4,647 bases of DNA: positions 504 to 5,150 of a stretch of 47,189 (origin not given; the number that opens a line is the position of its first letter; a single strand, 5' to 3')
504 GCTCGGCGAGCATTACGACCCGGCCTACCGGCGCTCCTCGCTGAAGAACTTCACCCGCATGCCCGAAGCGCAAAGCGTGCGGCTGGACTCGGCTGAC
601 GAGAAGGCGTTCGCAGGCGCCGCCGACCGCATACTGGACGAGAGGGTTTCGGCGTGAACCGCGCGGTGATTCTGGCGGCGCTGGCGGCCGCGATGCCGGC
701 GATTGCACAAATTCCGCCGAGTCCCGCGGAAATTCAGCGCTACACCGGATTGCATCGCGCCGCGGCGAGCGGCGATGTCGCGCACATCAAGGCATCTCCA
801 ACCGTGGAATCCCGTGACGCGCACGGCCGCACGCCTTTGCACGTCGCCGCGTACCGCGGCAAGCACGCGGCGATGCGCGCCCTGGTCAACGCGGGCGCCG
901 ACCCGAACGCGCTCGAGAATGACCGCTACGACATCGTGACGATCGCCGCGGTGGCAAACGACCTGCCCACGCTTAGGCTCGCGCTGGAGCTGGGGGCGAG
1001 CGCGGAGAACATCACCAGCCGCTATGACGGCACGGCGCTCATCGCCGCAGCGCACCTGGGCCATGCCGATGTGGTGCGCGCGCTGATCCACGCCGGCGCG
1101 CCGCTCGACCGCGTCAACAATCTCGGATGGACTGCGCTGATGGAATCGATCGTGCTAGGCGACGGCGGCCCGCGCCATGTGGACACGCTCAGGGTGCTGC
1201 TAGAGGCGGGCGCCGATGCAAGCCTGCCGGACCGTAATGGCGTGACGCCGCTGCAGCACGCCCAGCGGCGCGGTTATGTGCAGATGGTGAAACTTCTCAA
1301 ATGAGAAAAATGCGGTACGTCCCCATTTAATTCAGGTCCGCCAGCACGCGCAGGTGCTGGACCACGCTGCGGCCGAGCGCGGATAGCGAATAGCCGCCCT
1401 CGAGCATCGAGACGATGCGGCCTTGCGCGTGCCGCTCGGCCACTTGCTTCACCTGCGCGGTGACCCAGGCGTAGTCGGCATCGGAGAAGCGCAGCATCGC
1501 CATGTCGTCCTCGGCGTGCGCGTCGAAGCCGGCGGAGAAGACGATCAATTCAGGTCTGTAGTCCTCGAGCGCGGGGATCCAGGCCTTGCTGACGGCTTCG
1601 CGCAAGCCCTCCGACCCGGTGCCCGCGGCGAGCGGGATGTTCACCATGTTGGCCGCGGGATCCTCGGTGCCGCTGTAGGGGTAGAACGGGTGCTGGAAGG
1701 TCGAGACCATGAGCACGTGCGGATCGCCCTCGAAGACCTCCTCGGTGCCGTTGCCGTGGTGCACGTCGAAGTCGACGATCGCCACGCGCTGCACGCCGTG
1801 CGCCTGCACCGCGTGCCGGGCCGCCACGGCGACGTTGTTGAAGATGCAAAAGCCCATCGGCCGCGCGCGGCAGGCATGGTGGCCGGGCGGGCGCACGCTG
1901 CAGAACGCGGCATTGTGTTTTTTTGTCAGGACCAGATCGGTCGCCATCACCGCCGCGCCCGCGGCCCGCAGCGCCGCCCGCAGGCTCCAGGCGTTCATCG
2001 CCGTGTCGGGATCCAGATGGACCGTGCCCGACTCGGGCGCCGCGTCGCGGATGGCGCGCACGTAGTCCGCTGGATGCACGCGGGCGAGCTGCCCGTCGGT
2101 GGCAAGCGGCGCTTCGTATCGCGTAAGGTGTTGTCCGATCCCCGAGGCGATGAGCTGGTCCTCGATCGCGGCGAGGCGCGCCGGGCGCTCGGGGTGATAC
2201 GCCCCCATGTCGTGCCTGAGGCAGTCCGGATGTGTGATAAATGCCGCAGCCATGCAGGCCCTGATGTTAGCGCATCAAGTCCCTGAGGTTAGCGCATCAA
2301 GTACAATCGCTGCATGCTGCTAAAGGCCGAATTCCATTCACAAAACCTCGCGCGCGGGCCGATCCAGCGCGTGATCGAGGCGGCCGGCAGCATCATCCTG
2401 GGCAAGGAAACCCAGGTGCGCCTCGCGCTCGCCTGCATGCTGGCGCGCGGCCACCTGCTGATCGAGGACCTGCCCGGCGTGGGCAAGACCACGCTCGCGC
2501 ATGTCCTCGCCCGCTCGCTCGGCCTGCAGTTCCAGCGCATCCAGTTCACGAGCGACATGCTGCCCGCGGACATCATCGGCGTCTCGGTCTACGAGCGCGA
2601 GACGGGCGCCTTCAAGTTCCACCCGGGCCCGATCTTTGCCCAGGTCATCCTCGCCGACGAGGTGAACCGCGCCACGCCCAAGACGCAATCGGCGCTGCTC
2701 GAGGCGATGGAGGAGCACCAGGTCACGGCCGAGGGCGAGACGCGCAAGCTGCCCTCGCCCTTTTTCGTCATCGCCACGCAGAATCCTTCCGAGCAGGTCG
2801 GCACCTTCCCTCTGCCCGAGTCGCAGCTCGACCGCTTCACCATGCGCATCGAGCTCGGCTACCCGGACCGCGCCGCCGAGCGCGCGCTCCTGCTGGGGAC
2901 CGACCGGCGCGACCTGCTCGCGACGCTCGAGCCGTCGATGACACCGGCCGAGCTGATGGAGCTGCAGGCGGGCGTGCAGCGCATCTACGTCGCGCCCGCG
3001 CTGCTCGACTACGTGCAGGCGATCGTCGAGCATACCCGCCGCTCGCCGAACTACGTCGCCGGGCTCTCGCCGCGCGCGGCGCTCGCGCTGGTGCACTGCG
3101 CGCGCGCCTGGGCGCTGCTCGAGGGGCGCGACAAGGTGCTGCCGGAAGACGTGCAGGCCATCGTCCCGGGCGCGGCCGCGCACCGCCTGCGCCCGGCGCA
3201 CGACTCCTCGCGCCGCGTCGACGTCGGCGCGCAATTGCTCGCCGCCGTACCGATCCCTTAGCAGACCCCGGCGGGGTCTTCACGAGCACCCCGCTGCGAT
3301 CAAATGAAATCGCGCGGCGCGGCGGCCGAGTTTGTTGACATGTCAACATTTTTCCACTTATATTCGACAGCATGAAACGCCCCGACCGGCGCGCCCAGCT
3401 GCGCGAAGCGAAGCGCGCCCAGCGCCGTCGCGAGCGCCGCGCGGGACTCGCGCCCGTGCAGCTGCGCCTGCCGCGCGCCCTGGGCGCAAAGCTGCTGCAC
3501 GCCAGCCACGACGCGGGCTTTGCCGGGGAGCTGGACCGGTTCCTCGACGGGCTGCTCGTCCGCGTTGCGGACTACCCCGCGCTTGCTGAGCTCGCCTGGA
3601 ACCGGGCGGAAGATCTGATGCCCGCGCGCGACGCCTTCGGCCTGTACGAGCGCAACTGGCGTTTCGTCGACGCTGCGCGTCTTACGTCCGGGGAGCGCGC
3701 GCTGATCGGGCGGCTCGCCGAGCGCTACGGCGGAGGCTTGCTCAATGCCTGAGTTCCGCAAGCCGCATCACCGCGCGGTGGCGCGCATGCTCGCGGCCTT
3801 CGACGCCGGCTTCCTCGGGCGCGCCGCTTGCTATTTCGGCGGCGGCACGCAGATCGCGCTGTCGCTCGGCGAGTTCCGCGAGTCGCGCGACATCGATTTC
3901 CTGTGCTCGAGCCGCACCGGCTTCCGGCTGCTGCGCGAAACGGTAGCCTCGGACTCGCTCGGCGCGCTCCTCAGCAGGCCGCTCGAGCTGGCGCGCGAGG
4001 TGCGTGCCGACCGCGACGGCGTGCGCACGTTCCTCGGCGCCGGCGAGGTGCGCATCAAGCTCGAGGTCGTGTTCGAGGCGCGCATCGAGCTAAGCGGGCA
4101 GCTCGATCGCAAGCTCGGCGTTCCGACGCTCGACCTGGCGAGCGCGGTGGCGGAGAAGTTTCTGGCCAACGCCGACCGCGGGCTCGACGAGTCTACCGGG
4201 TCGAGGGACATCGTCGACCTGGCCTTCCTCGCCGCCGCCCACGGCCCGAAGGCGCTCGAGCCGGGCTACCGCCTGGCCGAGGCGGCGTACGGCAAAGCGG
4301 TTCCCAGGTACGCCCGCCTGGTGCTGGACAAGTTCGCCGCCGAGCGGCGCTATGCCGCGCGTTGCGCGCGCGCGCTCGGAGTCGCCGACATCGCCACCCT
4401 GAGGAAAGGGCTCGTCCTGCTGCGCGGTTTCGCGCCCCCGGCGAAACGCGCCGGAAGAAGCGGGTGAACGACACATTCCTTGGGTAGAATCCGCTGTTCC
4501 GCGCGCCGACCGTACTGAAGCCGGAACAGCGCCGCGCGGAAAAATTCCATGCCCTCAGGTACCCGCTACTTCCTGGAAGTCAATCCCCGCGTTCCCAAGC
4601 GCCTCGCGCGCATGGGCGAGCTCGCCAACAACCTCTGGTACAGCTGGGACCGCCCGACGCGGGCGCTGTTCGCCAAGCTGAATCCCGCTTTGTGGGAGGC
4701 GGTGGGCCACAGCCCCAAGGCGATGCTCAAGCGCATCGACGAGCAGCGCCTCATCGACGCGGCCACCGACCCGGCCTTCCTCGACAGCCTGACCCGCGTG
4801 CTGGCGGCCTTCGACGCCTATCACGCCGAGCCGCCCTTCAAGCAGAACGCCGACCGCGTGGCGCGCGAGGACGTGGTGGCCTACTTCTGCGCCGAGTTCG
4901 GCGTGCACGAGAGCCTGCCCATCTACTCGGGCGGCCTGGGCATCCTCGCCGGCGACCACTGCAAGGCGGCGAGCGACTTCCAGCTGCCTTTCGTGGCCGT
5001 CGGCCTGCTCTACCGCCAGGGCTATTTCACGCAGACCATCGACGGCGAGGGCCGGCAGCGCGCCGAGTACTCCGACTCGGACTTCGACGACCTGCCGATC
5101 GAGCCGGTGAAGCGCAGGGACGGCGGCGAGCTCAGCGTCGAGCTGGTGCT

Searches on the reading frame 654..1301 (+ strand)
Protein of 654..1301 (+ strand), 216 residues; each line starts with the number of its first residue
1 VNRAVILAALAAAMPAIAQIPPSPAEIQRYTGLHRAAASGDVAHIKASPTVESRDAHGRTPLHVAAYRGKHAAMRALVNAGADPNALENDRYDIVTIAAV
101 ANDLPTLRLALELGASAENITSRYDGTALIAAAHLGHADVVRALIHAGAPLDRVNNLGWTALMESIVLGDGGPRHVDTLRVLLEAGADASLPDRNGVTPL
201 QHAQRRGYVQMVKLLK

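Call 82: search_protein_families(library=pfam, proteins=[window:654-1301:+], max_evalue=0.001)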
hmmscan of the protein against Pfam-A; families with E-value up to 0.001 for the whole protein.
window:654-1301:+ (216 aa): 6 families
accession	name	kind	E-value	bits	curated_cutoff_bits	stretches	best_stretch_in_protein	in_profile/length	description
PF12796.13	Ank_2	-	3.1e-33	114.6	27.3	4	97-191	3-88/90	Ankyrin repeats (3 copies)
PF13637.12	Ank_4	-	2.7e-26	91.5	22.7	3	175-215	9-49/50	Ankyrin repeats (many copies)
PF00023.36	Ank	-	8.7e-23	79.6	21.1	2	57-87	1-31/33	Ankyrin repeat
PF13606.12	Ank_3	-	1.3e-15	56.2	22.3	1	57-86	1-30/30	Ankyrin repeat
PF13857.12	Ank_5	-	2.2e-14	53.8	27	1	53-91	11-49/56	Ankyrin repeats (many copies)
PF24521.3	Ank_KRIT1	-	2.3e-06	27.8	80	0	120-186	40-108/149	KRIT1 ankyrin-repeats domain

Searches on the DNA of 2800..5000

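Call 62: search_rna_families(source=window, start=2800, end=5000, threshold=evalue, max_evalue=1)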
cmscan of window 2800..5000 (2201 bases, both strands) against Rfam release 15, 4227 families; matches with E-value up to 1: 1.
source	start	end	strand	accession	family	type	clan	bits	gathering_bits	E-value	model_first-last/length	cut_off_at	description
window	3642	3738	+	RF01750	ZMP-ZTP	Cis-reg; riboswitch;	-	22.9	39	0.51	1-86/86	no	ZMP/ZTP riboswitch aptamer (pfl RNA motif)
